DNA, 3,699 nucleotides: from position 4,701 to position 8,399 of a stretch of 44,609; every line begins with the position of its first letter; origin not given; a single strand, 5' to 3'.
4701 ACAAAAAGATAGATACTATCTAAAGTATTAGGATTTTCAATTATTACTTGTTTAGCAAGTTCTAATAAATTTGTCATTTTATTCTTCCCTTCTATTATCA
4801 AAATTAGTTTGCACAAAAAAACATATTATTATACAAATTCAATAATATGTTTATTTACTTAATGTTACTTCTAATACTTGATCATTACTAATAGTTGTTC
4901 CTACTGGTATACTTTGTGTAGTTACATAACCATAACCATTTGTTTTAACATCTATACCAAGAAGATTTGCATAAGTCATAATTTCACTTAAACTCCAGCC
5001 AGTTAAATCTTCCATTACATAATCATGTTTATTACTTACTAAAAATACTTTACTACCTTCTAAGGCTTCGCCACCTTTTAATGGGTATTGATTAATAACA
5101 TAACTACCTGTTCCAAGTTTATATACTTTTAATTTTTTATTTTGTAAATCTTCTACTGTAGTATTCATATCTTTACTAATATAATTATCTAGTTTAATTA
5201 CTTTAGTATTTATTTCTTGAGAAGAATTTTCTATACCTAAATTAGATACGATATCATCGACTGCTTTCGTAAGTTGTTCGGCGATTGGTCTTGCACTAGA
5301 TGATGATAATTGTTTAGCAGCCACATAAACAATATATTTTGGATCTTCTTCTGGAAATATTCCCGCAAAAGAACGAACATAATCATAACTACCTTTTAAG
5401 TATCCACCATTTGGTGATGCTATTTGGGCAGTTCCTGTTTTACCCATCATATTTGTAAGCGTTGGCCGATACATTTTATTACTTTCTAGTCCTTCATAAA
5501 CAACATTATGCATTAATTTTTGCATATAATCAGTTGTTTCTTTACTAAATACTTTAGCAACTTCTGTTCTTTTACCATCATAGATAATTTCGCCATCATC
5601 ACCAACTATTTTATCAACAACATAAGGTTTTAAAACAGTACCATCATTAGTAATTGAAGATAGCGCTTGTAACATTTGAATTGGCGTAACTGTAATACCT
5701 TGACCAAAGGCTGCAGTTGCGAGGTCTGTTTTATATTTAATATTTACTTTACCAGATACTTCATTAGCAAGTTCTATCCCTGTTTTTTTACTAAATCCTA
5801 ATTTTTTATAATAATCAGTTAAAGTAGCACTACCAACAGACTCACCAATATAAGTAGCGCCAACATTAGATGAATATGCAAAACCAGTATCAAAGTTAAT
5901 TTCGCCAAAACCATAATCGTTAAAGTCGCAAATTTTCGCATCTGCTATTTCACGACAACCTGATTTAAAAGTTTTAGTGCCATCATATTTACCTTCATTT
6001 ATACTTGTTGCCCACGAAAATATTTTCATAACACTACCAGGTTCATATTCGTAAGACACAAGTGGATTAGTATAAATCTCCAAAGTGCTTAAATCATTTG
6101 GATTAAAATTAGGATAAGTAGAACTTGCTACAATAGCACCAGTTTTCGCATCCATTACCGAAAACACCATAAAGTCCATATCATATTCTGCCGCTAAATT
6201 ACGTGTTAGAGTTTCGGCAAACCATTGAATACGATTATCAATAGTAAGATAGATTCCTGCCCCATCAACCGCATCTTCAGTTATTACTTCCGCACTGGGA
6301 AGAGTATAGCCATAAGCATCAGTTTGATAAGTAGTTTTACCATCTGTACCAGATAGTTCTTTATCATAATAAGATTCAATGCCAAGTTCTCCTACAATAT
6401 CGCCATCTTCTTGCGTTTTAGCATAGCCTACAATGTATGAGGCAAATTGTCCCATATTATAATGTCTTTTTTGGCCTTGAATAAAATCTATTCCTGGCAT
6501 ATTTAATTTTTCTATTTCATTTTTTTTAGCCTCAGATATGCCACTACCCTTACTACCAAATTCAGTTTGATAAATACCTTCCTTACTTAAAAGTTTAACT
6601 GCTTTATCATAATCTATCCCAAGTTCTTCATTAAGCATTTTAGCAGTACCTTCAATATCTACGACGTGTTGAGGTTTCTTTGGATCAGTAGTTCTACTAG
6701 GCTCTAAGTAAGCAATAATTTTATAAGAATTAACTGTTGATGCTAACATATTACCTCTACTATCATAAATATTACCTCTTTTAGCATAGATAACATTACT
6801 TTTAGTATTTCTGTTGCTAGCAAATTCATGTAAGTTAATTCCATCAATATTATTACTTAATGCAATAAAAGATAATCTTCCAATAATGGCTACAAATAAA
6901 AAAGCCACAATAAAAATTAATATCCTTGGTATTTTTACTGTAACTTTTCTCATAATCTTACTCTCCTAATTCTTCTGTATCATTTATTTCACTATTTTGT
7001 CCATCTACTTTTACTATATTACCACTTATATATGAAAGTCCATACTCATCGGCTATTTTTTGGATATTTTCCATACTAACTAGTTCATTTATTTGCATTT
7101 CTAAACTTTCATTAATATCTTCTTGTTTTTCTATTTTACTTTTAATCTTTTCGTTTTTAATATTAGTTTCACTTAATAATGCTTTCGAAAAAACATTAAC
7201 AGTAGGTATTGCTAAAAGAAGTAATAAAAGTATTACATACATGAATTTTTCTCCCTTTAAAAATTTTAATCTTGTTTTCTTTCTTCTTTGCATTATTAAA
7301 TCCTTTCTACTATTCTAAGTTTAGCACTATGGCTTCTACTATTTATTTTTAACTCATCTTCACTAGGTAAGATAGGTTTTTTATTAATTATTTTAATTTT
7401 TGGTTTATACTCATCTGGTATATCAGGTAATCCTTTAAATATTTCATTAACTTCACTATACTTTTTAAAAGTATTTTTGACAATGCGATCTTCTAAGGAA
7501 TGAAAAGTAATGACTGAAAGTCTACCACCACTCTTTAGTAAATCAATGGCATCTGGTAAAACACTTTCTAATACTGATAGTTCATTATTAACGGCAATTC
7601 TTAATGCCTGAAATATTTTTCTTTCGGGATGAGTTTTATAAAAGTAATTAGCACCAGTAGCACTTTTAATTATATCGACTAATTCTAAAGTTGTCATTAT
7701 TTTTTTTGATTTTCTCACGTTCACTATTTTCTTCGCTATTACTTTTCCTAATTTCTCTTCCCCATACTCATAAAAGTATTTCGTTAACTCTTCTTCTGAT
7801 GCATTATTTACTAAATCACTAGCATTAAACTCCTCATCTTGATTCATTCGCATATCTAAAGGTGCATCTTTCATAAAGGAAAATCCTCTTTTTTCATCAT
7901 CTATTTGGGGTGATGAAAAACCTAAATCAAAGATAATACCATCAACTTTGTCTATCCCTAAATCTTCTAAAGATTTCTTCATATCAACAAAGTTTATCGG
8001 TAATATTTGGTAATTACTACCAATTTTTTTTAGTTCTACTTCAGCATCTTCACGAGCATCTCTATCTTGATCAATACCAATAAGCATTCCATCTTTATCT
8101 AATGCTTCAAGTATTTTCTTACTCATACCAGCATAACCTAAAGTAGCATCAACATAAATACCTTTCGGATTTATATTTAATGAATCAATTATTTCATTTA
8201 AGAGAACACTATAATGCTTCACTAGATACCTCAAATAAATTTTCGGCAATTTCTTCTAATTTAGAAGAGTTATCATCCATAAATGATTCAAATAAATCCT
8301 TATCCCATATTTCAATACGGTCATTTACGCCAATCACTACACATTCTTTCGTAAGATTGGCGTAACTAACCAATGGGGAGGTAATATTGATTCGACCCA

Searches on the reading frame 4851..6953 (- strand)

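Call 7: search_protein_families(library=pfam, proteins=[window:4851-6953:-], max_evalue=0.001)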
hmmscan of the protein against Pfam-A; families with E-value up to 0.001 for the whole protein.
window:4851-6953:- (700 aa): 3 families
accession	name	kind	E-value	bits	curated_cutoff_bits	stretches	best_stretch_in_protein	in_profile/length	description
PF00905.27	Transpeptidase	-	2.1e-61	208.2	22.1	1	263-561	2-297/299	Penicillin binding protein transpeptidase domain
PF03717.20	PBP_dimer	-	2.7e-25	90.3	24.4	1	55-218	2-176/180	Penicillin-binding Protein dimerisation domain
PF03793.24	PASTA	-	3e-16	59.6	23.2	2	646-700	2-64/64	PASTA domain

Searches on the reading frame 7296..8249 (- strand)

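Call 7: search_protein_families(library=pfam, proteins=[window:7296-8249:-], max_evalue=0.001)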
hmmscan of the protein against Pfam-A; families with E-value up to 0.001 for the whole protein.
window:7296-8249:- (317 aa): 1 family
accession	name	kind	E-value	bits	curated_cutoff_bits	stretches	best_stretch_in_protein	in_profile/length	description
PF01795.25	Methyltransf_5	-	2.8e-114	382.2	27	1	10-317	2-309/309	MraW methylase family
